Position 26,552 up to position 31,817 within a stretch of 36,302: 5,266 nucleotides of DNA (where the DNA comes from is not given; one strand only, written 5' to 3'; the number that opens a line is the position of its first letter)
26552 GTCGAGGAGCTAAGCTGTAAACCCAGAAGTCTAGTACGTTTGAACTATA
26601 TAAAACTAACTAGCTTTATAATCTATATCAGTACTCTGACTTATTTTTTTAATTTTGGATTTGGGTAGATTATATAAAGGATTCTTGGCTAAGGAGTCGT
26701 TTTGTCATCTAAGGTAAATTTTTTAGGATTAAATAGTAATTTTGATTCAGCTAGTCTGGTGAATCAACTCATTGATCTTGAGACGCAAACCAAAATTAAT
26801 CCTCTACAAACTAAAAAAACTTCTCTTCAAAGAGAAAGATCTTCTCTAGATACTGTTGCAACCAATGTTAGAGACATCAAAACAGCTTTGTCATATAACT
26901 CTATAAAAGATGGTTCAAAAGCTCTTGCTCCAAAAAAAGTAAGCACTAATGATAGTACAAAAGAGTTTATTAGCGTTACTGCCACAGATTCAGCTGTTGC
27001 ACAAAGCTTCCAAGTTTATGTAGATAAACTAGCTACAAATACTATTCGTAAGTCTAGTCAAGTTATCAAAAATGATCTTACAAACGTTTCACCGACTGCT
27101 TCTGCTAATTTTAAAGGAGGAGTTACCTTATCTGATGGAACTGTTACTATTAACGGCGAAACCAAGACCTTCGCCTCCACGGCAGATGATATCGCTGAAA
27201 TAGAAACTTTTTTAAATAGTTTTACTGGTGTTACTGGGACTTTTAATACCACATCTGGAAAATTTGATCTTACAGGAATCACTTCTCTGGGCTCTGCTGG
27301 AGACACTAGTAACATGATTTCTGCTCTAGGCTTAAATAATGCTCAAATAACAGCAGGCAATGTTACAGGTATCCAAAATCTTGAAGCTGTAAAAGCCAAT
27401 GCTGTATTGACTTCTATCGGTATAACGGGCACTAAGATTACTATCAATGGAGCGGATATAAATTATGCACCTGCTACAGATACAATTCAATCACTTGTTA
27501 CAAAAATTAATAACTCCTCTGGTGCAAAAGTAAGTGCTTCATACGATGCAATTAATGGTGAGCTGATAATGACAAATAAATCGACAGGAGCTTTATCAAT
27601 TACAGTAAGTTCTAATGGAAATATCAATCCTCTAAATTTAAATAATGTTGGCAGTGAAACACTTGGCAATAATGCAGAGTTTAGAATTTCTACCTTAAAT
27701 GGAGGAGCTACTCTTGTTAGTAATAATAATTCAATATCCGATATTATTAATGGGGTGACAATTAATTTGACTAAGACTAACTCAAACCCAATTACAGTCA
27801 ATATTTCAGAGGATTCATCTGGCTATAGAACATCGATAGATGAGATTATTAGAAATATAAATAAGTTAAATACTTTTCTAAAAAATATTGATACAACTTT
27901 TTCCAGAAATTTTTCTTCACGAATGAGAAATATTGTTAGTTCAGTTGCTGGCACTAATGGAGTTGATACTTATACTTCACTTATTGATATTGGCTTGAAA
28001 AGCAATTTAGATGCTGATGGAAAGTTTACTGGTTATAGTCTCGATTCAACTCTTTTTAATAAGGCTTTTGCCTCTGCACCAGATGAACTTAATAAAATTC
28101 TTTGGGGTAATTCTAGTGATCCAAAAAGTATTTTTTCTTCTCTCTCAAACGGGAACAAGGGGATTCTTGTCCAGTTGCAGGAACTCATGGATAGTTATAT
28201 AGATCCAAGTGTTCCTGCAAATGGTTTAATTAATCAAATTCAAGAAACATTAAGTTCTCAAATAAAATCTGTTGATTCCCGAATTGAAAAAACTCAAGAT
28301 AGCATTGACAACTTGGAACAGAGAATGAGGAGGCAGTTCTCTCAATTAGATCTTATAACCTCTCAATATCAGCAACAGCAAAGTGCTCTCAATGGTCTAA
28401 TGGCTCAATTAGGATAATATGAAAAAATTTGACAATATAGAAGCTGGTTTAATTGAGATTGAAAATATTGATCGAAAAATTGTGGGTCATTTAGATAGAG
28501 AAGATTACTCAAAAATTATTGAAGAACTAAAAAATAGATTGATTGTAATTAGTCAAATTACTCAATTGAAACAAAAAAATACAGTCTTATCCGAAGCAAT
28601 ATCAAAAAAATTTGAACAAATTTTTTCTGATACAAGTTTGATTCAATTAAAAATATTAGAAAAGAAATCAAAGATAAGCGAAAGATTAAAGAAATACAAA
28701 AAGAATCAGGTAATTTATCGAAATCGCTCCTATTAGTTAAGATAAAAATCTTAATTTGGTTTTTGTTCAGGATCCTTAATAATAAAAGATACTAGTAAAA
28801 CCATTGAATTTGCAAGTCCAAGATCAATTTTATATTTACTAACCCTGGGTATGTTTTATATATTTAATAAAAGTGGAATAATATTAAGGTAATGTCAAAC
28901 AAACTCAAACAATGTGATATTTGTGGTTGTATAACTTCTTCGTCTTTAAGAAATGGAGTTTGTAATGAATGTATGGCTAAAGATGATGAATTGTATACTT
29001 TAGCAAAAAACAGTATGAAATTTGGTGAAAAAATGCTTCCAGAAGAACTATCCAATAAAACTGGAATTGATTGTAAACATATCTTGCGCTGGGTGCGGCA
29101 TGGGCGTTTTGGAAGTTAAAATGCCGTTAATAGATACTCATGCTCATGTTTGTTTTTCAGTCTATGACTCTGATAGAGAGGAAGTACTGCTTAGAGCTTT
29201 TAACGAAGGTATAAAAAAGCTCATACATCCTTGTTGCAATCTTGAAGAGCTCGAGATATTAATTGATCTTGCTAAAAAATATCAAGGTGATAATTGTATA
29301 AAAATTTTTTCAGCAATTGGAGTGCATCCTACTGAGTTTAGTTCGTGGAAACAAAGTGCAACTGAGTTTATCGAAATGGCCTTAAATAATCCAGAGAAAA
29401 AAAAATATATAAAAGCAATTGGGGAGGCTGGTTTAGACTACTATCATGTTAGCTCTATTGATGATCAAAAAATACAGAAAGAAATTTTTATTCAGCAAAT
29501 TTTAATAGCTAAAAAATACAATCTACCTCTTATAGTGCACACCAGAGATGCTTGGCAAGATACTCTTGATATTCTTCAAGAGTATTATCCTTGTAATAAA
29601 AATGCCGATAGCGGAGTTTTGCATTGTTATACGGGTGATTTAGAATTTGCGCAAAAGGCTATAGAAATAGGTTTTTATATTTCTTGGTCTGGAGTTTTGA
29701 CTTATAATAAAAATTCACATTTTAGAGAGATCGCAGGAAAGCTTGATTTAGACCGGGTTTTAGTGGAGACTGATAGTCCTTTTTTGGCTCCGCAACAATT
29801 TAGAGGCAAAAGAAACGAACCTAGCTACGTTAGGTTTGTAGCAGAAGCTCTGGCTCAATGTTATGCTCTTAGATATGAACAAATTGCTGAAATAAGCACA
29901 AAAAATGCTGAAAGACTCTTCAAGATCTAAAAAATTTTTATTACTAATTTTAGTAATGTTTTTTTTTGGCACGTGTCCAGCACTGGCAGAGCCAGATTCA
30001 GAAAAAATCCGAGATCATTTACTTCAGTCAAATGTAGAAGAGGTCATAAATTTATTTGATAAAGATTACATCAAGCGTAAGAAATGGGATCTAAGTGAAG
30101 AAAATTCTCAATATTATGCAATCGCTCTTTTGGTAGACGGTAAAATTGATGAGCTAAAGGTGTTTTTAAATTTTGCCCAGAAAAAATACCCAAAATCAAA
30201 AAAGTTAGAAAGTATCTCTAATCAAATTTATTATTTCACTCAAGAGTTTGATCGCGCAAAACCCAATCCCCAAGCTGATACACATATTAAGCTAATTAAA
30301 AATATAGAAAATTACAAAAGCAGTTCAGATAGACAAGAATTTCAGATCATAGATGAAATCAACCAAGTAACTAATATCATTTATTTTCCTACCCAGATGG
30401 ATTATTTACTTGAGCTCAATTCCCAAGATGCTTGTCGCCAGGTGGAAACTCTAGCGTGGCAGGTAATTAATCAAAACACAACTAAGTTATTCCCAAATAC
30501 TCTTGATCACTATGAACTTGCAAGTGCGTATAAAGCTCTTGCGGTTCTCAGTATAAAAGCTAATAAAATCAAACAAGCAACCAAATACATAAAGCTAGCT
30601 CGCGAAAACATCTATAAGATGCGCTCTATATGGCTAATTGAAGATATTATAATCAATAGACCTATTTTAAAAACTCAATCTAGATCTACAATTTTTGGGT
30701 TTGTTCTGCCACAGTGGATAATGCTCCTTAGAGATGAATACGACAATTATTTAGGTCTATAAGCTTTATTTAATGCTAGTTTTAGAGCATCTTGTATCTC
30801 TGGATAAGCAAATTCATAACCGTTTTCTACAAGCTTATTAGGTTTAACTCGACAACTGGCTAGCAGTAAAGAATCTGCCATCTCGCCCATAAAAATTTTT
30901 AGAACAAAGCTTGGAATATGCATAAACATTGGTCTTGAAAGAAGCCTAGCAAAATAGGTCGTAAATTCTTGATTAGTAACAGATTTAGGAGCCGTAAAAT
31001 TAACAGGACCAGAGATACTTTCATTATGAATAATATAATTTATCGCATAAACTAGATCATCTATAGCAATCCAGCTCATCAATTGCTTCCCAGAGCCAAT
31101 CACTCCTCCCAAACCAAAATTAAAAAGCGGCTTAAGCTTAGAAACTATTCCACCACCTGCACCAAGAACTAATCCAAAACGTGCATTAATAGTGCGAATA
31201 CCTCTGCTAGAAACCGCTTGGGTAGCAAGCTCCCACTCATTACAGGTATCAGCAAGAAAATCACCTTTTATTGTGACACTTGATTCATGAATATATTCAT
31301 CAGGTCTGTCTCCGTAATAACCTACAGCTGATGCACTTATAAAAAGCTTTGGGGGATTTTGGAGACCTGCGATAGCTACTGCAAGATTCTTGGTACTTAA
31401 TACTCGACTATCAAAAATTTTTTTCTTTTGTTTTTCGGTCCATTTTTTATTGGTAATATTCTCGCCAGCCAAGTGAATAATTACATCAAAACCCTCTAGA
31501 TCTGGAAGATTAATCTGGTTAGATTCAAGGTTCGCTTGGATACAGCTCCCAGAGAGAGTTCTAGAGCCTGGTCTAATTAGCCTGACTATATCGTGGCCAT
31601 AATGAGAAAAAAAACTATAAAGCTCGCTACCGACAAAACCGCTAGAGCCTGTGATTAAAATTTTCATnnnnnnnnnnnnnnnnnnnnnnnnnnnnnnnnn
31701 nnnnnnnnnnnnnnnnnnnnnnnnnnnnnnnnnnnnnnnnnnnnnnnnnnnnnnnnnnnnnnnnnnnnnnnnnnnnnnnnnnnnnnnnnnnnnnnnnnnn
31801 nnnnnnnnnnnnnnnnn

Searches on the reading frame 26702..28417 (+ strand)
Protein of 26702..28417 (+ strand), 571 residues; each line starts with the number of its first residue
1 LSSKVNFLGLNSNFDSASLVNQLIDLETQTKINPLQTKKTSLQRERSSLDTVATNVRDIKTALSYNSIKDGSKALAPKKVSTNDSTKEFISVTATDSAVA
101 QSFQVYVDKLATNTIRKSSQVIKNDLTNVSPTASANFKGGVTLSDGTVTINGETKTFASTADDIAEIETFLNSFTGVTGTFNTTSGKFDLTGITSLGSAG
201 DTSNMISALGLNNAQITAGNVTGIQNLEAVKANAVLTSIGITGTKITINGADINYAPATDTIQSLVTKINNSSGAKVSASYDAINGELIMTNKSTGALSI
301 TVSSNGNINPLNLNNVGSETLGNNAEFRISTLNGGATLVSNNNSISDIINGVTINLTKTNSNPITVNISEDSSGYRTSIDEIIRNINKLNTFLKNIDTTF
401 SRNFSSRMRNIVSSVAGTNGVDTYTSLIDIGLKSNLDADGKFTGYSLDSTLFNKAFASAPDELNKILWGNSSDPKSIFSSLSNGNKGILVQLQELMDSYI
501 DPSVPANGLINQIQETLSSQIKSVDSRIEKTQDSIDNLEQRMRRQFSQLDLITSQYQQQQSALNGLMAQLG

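Call 56: search_protein_families(library=pfam, proteins=[window:26702-28417:+], max_evalue=0.001)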
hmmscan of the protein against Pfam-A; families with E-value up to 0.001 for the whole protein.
window:26702-28417:+ (571 aa): 2 families
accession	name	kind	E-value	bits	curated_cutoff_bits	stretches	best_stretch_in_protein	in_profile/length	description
PF07195.17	FliD_C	-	2.1e-24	86.7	25.4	1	322-558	1-236/236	Flagellar hook-associated protein 2 C-terminus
PF02465.23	FliD_N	-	7e-14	52.7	24.8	1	12-113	1-96/97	Flagellar hook-associated protein 2 N-terminus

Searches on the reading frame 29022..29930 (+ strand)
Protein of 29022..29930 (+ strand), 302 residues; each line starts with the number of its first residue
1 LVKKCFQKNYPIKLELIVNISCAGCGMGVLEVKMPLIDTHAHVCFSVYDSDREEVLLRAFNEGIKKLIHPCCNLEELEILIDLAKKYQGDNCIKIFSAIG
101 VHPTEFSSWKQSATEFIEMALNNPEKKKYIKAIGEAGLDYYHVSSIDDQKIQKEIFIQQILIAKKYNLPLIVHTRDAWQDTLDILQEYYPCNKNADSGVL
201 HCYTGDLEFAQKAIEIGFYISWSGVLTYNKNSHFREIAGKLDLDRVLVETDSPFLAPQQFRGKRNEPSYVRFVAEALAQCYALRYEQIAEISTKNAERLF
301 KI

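Call 56: search_protein_families(library=pfam, proteins=[window:29022-29930:+], max_evalue=0.001)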
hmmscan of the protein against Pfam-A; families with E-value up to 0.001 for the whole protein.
window:29022-29930:+ (302 aa): 1 family
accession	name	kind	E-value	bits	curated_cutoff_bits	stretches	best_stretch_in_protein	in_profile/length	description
PF01026.27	TatD_DNase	-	1.3e-76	257.8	27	1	37-301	1-253/253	TatD related DNase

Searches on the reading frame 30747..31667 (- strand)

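Call 56: search_protein_families(library=pfam, proteins=[window:30747-31667:-], max_evalue=0.001)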
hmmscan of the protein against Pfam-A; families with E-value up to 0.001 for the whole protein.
window:30747-31667:- (306 aa): 4 families
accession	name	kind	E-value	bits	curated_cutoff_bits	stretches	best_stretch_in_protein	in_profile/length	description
PF01370.27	Epimerase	-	4.7e-18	65.9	20.9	1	3-215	1-227/240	NAD dependent epimerase/dehydratase family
PF08338.16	DUF1731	-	6e-18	64.7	27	1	251-296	1-45/47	Domain of unknown function (DUF1731)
PF16363.11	GDP_Man_Dehyd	-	2.3e-07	31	27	1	4-129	1-144/332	GDP-mannose 4,6 dehydratase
PF04321.23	RmlD_sub_bind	-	0.00052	19.6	27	1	1-126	1-114/287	RmlD substrate binding domain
